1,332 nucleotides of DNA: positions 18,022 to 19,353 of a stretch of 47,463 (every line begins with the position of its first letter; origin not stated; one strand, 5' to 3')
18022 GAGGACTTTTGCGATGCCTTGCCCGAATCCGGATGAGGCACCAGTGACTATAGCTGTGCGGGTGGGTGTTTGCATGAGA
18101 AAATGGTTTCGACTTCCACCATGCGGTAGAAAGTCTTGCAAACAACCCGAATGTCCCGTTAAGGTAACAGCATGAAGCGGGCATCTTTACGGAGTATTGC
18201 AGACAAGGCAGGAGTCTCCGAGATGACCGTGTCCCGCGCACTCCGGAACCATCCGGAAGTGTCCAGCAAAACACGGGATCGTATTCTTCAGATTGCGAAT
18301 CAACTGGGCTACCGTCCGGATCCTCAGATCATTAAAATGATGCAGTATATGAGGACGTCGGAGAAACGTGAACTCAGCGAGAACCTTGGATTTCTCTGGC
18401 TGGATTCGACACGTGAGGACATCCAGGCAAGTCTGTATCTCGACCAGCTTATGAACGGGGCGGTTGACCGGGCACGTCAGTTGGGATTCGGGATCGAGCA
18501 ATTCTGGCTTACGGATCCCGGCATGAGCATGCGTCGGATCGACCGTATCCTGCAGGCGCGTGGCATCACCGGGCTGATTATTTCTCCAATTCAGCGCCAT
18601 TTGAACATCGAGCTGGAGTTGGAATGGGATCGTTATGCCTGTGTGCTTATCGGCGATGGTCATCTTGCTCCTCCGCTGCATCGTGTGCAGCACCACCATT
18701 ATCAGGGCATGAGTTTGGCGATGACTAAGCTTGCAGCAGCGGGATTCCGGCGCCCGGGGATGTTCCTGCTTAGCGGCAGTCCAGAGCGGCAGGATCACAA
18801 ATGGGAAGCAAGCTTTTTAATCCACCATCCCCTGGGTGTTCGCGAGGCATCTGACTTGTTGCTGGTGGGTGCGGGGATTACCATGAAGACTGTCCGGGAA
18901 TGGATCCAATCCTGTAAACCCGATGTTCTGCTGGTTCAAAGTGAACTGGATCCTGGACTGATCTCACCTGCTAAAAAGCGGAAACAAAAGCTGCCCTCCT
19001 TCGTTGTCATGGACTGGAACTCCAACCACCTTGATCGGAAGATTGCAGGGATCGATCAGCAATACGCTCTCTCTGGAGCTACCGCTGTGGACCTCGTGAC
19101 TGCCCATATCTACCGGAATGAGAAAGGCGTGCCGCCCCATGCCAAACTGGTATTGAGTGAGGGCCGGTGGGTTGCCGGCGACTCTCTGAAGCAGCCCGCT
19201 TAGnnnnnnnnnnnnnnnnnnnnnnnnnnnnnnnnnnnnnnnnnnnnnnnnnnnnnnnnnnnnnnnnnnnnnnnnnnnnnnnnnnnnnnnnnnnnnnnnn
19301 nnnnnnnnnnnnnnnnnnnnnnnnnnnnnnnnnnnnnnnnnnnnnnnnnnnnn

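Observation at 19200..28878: An unassigned secreted domain of about 150 aa in three copies, bracketing the pseudopilin cassette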

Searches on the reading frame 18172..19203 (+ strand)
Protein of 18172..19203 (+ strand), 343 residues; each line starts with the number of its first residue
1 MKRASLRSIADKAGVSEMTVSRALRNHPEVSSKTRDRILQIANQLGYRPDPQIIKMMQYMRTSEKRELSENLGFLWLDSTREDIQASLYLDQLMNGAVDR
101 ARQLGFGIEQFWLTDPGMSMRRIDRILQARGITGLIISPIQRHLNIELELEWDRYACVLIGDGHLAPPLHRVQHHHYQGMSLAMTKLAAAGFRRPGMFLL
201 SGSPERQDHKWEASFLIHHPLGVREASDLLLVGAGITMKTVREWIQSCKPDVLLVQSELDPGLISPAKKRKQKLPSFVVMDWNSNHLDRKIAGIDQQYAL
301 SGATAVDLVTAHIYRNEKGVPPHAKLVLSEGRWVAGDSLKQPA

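Call 3: search_protein_families(library=pfam, proteins=[window:18172-19203:+], max_evalue=0.01)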
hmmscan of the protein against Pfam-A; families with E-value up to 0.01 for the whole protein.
window:18172-19203:+ (343 aa): 2 families
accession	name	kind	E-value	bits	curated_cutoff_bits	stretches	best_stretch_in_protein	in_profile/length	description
PF00356.27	LacI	-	3.7e-17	62.3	27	1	6-50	2-46/46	Bacterial regulatory proteins, lacI family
PF04967.18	HTH_10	-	0.0037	17.5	23.1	0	2-26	22-46/53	HTH DNA binding domain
